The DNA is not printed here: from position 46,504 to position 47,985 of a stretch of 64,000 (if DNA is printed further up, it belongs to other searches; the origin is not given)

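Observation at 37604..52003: TRAP-transporter island with four single-domain MetE-like (putative Zn alkyltransferase) paralogs and no regulator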

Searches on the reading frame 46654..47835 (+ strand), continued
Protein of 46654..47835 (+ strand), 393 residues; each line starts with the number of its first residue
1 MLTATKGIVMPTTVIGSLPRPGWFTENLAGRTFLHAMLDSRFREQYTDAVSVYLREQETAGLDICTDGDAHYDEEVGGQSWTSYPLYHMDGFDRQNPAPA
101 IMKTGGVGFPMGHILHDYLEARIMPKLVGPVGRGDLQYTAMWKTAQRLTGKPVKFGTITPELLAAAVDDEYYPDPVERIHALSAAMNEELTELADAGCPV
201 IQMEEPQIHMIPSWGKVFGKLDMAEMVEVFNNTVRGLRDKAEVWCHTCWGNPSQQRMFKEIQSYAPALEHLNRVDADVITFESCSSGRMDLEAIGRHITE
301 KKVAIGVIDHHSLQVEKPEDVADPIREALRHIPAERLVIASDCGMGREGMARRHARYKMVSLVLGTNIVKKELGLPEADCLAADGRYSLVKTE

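Call 19: find_related_loci(query=window:46654-47835:+, collection=genome_contigs, flank=10000)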
Query window:46654-47835:+ (393 aa) in genome_contigs; peptide patterns used: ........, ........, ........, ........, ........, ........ (x = any residue, [..] = any of these).
599 stretches matched a pattern (row limit reached: there are more); 565 encode a relative of the query (tblastn E <= 1e-3); the best 80 are kept; 80 distinct loci.
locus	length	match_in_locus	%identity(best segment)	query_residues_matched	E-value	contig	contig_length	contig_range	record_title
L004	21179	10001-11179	95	1-393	0e+0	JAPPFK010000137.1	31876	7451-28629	MAG: Rhodospirillales bacterium isolate RHO1_bin_29 NODE_2591_length_31876_cov_5.666384, whole genome shotgun sequence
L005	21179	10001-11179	81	1-393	0e+0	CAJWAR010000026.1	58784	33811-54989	MAG TPA_asm: uncultured Rhodospirillaceae bacterium isolate ERR599062_bin.37_MetaBAT_v2.12.1_MAG genome assembly, contig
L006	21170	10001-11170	81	1-390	0e+0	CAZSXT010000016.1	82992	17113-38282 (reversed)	MAG TPA_asm: uncultured Rhodospirillaceae bacterium isolate SRP134809_co1_563 genome assembly, contig: NODE_428_length_8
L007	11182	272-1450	79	1-393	0e+0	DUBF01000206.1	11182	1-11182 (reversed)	MAG TPA_asm: Rhodospirillales bacterium isolate UWMA-0295 NODE_7644_length_11182_cov_0.110800, whole genome shotgun sequ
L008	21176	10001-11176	79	1-392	0e+0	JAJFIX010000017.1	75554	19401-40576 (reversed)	MAG: Alphaproteobacteria bacterium isolate OFTM101 OFTM101_16, whole genome shotgun sequence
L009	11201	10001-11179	79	1-393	0e+0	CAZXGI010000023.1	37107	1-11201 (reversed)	MAG TPA_asm: uncultured Rhodospirillaceae bacterium isolate SRP077602_co3_47 genome assembly, contig: NODE_1109_length_3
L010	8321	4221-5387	83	1-389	0e+0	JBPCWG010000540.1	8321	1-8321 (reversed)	MAG: Methyloligellaceae bacterium isolate MAG_seacave_40 S1Ck127_15084439, whole genome shotgun sequence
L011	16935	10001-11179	78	1-393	0e+0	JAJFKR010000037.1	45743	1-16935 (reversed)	MAG: Woeseiaceae bacterium isolate OFTM24 OFTM24_36, whole genome shotgun sequence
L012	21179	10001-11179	78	1-393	0e+0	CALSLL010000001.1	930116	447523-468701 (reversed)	MAG: uncultured Arenicellaceae bacterium isolate A_MB46 genome assembly, contig: contig_12372_A_MB46, whole genome shotg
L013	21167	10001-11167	82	1-389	0e+0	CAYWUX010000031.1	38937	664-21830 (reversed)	MAG TPA_asm: uncultured Hyphomicrobiaceae bacterium isolate binchicken_co262_356 genome assembly, contig: NODE_850_lengt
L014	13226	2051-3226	77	1-392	0e+0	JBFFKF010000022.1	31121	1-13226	MAG: Woeseiaceae bacterium isolate Mix_mud17.2022.03.62 k141_1732192_length_31121_cov_13.0000, whole genome shotgun sequ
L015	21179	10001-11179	78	1-393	0e+0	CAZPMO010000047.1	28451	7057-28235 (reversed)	MAG TPA_asm: uncultured Rhodospirillaceae bacterium isolate SRP200020_co5_379 genome assembly, contig: NODE_2487_length_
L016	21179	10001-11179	77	1-393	0e+0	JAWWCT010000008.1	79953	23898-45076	MAG: Woeseiaceae bacterium isolate HN17.bin.17 k141_442344_length_79953_cov_36.1212, whole genome shotgun sequence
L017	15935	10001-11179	77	1-393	0e+0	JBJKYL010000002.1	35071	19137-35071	MAG: Candidatus Rariloculaceae bacterium isolate LRMED-394 Gammaproteobacteria-LRMED-394-C2, whole genome shotgun sequen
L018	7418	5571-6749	77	1-393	0e+0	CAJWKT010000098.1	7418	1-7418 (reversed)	MAG TPA_asm: uncultured Gammaproteobacteria bacterium isolate ERR599008_bin.115_MetaBAT_v2.12.1_MAG genome assembly, con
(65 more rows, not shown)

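Call 35: search_dna_similar(query=window:46654-47835:+, collection=plasmids, mode=protein, max_rows=30)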
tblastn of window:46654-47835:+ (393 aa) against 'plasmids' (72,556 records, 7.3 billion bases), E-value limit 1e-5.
Records with a match: 487; places in all: 503; records where one place covers at least 80% of the query: 484.
Best place of each record, by identity: <60% 487.
By first word of the organism name: Ralstonia 130; Pantoea 71; Acinetobacter 28; Streptomyces 27; Agrobacterium 21; Acetobacter 19; Paracoccus 14; Rahnella 11; Rhodococcus 10; Pseudoalteromonas 9; and 82 more.
By predicted mobility (MOB-suite, as given by PLSDB): non-mobilizable 284; mobilizable 159; conjugative 44.
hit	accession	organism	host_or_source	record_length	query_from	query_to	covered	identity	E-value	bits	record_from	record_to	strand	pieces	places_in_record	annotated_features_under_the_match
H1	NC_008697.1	Nocardioides sp. JS614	-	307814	1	373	95%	30.3%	1e-29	156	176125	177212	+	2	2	hypothetical protein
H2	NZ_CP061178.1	Roseomonas haemaphysalidis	tick,pure culture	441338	9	374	93%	30.4%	5e-34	141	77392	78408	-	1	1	5-methyltetrahydropteroyltriglutamate-- homocysteine methyltransferase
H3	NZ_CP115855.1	Pseudoroseomonas cervicalis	-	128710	9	374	93%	29.9%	2e-32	136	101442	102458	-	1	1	5-methyltetrahydropteroyltriglutamate-- homocysteine methyltransferase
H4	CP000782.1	Xanthobacter autotrophicus Py2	-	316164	1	370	94%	29.0%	7e-29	126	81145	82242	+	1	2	2-hydroxypropyl-CoM lyase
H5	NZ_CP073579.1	Photobacterium sp. GJ3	-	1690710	9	375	93%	28.2%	8e-32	134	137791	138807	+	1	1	record has no annotation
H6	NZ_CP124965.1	Agrobacterium tumefaciens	lilac,cell culture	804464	9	373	93%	28.4%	1e-27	122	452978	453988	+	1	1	methionine synthase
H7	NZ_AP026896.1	Aeromonas caviae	Microbe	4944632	9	376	94%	28.1%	1e-15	87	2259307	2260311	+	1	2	none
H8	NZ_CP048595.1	Agrobacterium tumefaciens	walnut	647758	9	373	93%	28.1%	2e-27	121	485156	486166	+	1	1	methionine synthase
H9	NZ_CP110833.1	Agrobacterium sp. 13-2099-1-2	quaking aspen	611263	9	373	93%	28.1%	3e-27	121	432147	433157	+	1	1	methionine synthase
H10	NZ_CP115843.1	Agrobacterium tumefaciens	willow,cell culture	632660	9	373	93%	28.1%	3e-27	121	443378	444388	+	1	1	methionine synthase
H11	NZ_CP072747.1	Agrobacterium tumefaciens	cell culture,noduls from roots of ...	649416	9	373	93%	28.1%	3e-27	121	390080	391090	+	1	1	methionine synthase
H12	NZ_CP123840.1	Agrobacterium tumefaciens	Yarrow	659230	9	373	93%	28.1%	4e-27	121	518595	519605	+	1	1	methionine synthase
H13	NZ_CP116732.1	Agrobacterium tumefaciens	Gaillardia,cell culture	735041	9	373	93%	28.1%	4e-27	121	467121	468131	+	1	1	methionine synthase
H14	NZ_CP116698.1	Agrobacterium tumefaciens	Clematis,cell culture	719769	9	373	93%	28.1%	4e-27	120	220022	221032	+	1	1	methionine synthase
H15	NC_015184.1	Agrobacterium tumefaciens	-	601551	9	373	93%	28.1%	4e-27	120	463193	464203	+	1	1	methionine synthase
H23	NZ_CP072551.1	Acinetobacter lwoffii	chickens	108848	8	373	93%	27.9%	1e-29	128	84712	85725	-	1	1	methionine synthase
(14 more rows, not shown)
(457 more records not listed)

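Call 52: get_annotated_region(hit=H4, flank=300)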
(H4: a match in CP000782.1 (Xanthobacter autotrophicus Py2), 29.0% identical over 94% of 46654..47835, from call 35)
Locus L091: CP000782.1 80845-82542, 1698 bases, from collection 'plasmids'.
description: Xanthobacter autotrophicus Py2 plasmid pXAUT01, complete sequence
organism: Xanthobacter autotrophicus Py2 (NCBI taxid 78245)
taxonomy: Bacteria; Pseudomonadota; Alphaproteobacteria; Hyphomicrobiales; Xanthobacteraceae; Xanthobacter; Xanthobacter autotrophicus; Xanthobacter autotrophicus Py2
host: -; source: -; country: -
typing (MOB-suite, as given by PLSDB): conjugative; replicon rep_cluster_649; relaxase MOBQ; mating-pair formation MPF_T
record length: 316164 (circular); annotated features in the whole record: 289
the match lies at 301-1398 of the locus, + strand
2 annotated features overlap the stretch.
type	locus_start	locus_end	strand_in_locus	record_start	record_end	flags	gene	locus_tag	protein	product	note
CDS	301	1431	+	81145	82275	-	-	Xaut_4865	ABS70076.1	2-hydroxypropyl-CoM lyase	-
CDS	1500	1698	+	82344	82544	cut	-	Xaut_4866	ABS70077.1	hypothetical protein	-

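Call 53: get_annotated_region(hit=H23, flank=2500)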
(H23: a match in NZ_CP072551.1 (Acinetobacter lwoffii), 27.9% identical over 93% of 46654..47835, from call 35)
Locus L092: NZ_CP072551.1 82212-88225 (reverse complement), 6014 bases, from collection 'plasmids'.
description: Acinetobacter lwoffii strain H7 plasmid pH7-108, complete sequence
organism: Acinetobacter lwoffii (NCBI taxid 28090)
taxonomy: Bacteria; Pseudomonadota; Gammaproteobacteria; Moraxellales; Moraxellaceae; Acinetobacter; Acinetobacter lwoffii
host: -; source: chickens; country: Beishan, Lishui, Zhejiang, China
typing (MOB-suite, as given by PLSDB): mobilizable; replicon rep_cluster_1656; relaxase MOBP,MOBP
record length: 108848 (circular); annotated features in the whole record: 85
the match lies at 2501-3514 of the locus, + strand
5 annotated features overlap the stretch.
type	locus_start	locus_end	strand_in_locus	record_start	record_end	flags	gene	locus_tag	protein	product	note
CDS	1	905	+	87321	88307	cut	-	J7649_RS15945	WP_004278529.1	IS110 family transposase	-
CDS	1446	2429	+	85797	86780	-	-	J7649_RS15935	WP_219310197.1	putative oxygenase MesX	-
CDS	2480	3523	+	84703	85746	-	-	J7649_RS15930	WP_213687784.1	methionine synthase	GO:0009086 - methionine biosynthetic process [Evidence IEA]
CDS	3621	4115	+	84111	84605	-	-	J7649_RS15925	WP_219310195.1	flavin reductase family protein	-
CDS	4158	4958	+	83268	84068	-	-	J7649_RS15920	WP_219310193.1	sulfite exporter TauE/SafE family protein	GO:0006810 - transport [Evidence IEA]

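Call 78: predict_structure(alignment_id=A1)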
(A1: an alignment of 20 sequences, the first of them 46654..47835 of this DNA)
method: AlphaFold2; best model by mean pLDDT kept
length: 393 residues; sequences in the alignment: 20
mean_pLDDT: 56.3   pTM: 0.64
mean pLDDT of the five models: 56.3, 53.7, 53.5, 52.4, 47.3
residues with pLDDT >= 90: 30; 70-90: 111; 50-70: 80; < 50: 172
segments of 3 or more residues with pLDDT < 50: 1-125, 137-157, 344-352, 379-393
pLDDT, mean of each block of 10 residues (from residue 1): 25 28 35 36 27 29 30 29 28 32 24 31 47 49 37 51 69 85 80 66 77 83 94 90 75 68 83 89 65 89 73 58 81 80 45 55 66 63 33 26
secondary structure, 60 per line:
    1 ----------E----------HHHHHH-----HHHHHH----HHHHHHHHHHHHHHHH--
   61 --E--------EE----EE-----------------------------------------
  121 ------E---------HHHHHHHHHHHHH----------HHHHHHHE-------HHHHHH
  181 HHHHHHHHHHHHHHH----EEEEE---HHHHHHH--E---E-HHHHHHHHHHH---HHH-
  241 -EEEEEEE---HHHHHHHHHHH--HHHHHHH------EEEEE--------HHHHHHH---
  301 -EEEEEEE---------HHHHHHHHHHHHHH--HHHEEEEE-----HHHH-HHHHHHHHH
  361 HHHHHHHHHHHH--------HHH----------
elements in order: H22-27 H33-38 H43-58 H137-149 H160-166 H175-195 E200-204 H208-214 H223-233 E242-248 H252-262 H265-271 E278-282 H291-297 E302-308 H318-331 E337-341 H347-350 H352-372

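Call 85: fold_search(model_id=the predicted structure, library=pdb)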
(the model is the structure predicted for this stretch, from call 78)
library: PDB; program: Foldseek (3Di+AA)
matches with E <= 10: 1342; with E <= 0.001: 53
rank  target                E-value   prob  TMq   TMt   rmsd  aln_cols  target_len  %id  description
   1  3rpd_A                2.4e-14  1.00  0.49  0.55   8.5       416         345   20  The structure of a B12-independent methionine synthase from Shewanella sp. W3-18-1 in complex with Selenomethionine. (released 2011-08-31)
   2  3rpd_B                7.7e-14  1.00  0.49  0.55   8.7       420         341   20  The structure of a B12-independent methionine synthase from Shewanella sp. W3-18-1 in complex with Selenomethionine. (released 2011-08-31)
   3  1t7l_A                1.4e-11  1.00  0.53  0.31   9.4       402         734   18  Crystal Structure of Cobalamin-Independent Methionine Synthase from T. maritima (released 2005-03-01)
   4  1xpg_A                1.6e-11  1.00  0.52  0.30   9.3       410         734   17  Crystal Structure of T. maritima Cobalamin-Independent Methionine Synthase complexed with Zn2+ and Methyltetrahydrofol (released 2005-03-01)
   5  4qqu                  3.0e-11  1.00  0.51  0.29   8.5       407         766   16  Crystal structure of the cobalamin-independent methionine synthase enzyme in a closed conformation (released 2015-01-14)
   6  1t7l_B                3.6e-11  1.00  0.53  0.31   9.4       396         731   18  Crystal Structure of Cobalamin-Independent Methionine Synthase from T. maritima (released 2005-03-01)
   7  1xr2_B                4.0e-11  1.00  0.52  0.30   9.9       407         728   17  Crystal Structure of oxidized T. maritima Cobalamin-Independent Methionine Synthase complexed with Methyltetrahydrofol (released 2005-03-01)
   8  3bq5_A                5.0e-11  1.00  0.50  0.30   9.0       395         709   18  Crystal Structure of T. maritima Cobalamin-Independent Methionine Synthase complexed with Zn2+ and Homocysteine (Monoc (released 2008-03-11)
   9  3bq6_B                6.3e-11  1.00  0.52  0.31   8.1       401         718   18  Crystal Structure of T. maritima Cobalamin-Independent Methionine Synthase complexed with Zn2+ (Monoclinic) (released 2008-03-11)
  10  1u1h                  6.7e-11  1.00  0.52  0.29   9.3       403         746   18  A. thaliana cobalamine independent methionine synthase (released 2004-09-02)
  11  4l6h                  7.9e-11  1.00  0.47  0.26  10.6       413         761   18  Crystal structure of the Candida albicans Methionine Synthase in complex with Methotrexate and Homocysteine (released 2014-03-05)
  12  1xdj_A                8.4e-11  1.00  0.53  0.31   9.3       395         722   19  Crystal Structure of T. maritima Cobalamin-Independent Methionine Synthase complexed with Zn2+ and Homocysteine (released 2005-03-01)
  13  3bq5_B                1.4e-10  1.00  0.50  0.30  10.1       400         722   18  Crystal Structure of T. maritima Cobalamin-Independent Methionine Synthase complexed with Zn2+ and Homocysteine (Monoc (released 2008-03-11)
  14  4l61                  2.2e-10  1.00  0.49  0.28  10.1       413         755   17  Crystal structure of the Candida albicans Methionine Synthase in complex with Methionine (released 2014-03-05)
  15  3bq6_A                2.2e-10  1.00  0.48  0.29   8.5       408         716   18  Crystal Structure of T. maritima Cobalamin-Independent Methionine Synthase complexed with Zn2+ (Monoclinic) (released 2008-03-11)
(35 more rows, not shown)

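Call 89: search_protein_representatives(protein=window:46654-47835:+)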
Query: 393 residues. Proteins with E-value up to 0.001 (for the whole library): 2883; up to 1e-10: 1162; up to 1e-30: 211. The best 150 are listed.
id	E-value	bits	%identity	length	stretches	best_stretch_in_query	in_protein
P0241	1.9e-167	573.8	64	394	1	3-390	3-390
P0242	1.2e-112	393.3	49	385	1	1-388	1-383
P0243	1.3e-106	373.5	67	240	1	2-240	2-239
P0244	1.3e-105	370.2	49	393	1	1-387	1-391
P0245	1.7e-97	343.5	63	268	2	1-192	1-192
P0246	5.5e-97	341.8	45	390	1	8-385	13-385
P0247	1.2e-91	324.3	62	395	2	91-296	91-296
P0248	1.7e-89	317.1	58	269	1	10-273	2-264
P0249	7.6e-89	315.0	45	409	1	2-387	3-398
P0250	1.5e-86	307.4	66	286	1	90-296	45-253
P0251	3.0e-86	306.5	70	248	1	107-293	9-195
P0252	4.2e-86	306.0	54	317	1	78-377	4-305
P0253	2.7e-85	303.4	80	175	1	37-199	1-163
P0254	5.3e-84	299.1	58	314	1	105-335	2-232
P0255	3.1e-83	296.5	57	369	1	89-359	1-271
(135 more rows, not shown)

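Call 106: search_protein_families(library=pfam, proteins=[L004:5423-6427:-, L004:6442-7506:-], max_evalue=0.001)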
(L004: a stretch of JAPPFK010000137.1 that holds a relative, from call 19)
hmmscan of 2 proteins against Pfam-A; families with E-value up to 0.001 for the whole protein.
L004:5423-6427:- (334 aa): 2 families
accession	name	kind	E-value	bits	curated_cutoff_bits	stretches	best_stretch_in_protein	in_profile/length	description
PF07883.17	Cupin_2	-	2.8e-21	75.4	27.2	1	84-152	2-69/70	Cupin domain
PF02041.22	Auxin_BP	-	1.4e-05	25.3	21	0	83-145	47-110/167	Auxin binding protein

L004:6442-7506:- (354 aa): 1 family
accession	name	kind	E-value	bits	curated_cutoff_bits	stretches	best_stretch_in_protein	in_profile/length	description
PF00296.26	Bac_luciferase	-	4.8e-48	164.6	27.9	1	1-310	1-307/314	Luciferase-like monooxygenase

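Call 107: search_protein_families(library=ncbifam, proteins=[L004:5423-6427:-, L004:6442-7506:-, L001:6244-7428:-], max_evalue=0.00001)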
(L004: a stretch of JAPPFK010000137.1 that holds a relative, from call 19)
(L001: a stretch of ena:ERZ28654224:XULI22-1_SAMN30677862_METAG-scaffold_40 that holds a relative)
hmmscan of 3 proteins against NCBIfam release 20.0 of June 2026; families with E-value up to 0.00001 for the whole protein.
L004:5423-6427:- (334 aa): 2 families
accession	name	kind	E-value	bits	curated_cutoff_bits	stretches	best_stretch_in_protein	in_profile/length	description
TIGR02272.1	gentisate_1_2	equivalog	1.5e-78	264.2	442.1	1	2-332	4-335/336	gentisate 1,2-dioxygenase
NF049978.1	AminoSalDhMabB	equivalog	2.4e-67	227.8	650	1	4-333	4-335/351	5-aminosalicylate 1,2-dioxygenase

L004:6442-7506:- (354 aa): 15 families
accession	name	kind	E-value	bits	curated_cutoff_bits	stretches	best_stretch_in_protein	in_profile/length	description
TIGR04020.1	seco_metab_LLM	subfamily_domain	3e-33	115.4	244.45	1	4-338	2-334/341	MupA/Atu3671 family FMN-dependent luciferase-like monooxygenase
TIGR03858.1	LLM_2I7G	subfamily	2e-24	86.2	462.25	1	13-348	16-335/337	Atu2307/SP_0267 family LLM class monooxygenase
TIGR03619.1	F420_Rv2161c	subfamily_domain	2.5e-24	86.2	166.9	1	52-229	37-217/247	TIGR03619 family F420-dependent LLM class oxidoreductase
TIGR03558.1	oxido_grp_1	subfamily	1.8e-23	83.3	166.95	1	21-330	18-313/325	MsnO8 family LLM class oxidoreductase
TIGR04027.1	LLM_KPN_01858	hypoth_equivalog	2.9e-22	79.1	412.9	1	6-147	4-144/326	putative FMN-dependent luciferase-like monooxygenase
TIGR04036.1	LLM_CE1758_fam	subfamily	2.1e-17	63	479.1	1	29-348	34-330/355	CE1758 family FMN-dependent luciferase-like monooxygenase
NF052254.1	luciferase_Alph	exception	8.6e-17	61.4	600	1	17-349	12-350/354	luciferase subunit alpha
TIGR03560.1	F420_Rv1855c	subfamily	2.2e-16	60.3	231.4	1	18-179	8-177/227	TIGR03560 family F420-dependent LLM class oxidoreductase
TIGR04021.1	LLM_DMSO2_sfnG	equivalog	5.7e-14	52.2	382.95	1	29-348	34-344/350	dimethylsulfone monooxygenase SfnG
TIGR03621.1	F420_MSMEG_2516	subfamily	3.1e-13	49.5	213.15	1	54-179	40-160/295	TIGR03621 family F420-dependent LLM class oxidoreductase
TIGR03571.1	lucif_BA3436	subfamily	9.6e-13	48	303.9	1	24-188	32-201/304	TIGR03571 family LLM class oxidoreductase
NF002619.0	PRK02271.1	equivalog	5.2e-11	42.4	276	1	18-312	9-297/329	5,10-methylenetetrahydromethanopterin reductase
TIGR03555.1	F420_mer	equivalog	2.1e-09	37.2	348.7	1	18-312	7-296/325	5,10-methylenetetrahydromethanopterin reductase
NF052255.1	luciferase_Beta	exception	5.8e-07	28.9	500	1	1-177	1-177/325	luciferase subunit beta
TIGR03617.1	F420_MSMEG_2256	subfamily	1e-06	27.9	278.15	1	55-179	19-149/318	TIGR03617 family F420-dependent LLM class oxidoreductase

L001:6244-7428:- (394 aa): 8 families
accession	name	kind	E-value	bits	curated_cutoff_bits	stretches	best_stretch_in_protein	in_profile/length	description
NF003317.0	PRK04326.1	equivalog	1.6e-46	159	406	1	6-382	5-334/340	methionine synthase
NF006589.0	PRK09121.1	equivalog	1.2e-31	110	392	1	121-375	98-341/342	methionine synthase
NF002119.0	PRK00957.1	equivalog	1.6e-18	66.9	258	1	120-368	74-302/306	methionine synthase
NF003556.0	PRK05222.1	equivalog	2.7e-14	53.1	541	1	10-353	420-729/750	5-methyltetrahydropteroyltriglutamate--homocysteine S-methyltransferase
TIGR01371.1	met_syn_B12ind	equivalog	2.8e-14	53.1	929.95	1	10-346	426-729/754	5-methyltetrahydropteroyltriglutamate--homocysteine S-methyltransferase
NF002272.0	PRK01207.1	equivalog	1.9e-13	50.3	399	1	122-369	93-338/343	methionine synthase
NF005085.0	PRK06520.1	subfamily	4.1e-12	45.9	313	1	42-347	39-340/368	5-methyltetrahydropteroyltriglutamate--homocysteine S-methyltransferase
NF004875.0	PRK06233.1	equivalog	4.9e-09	35.5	576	1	174-347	161-344/373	vitamin B12 independent methionine synthase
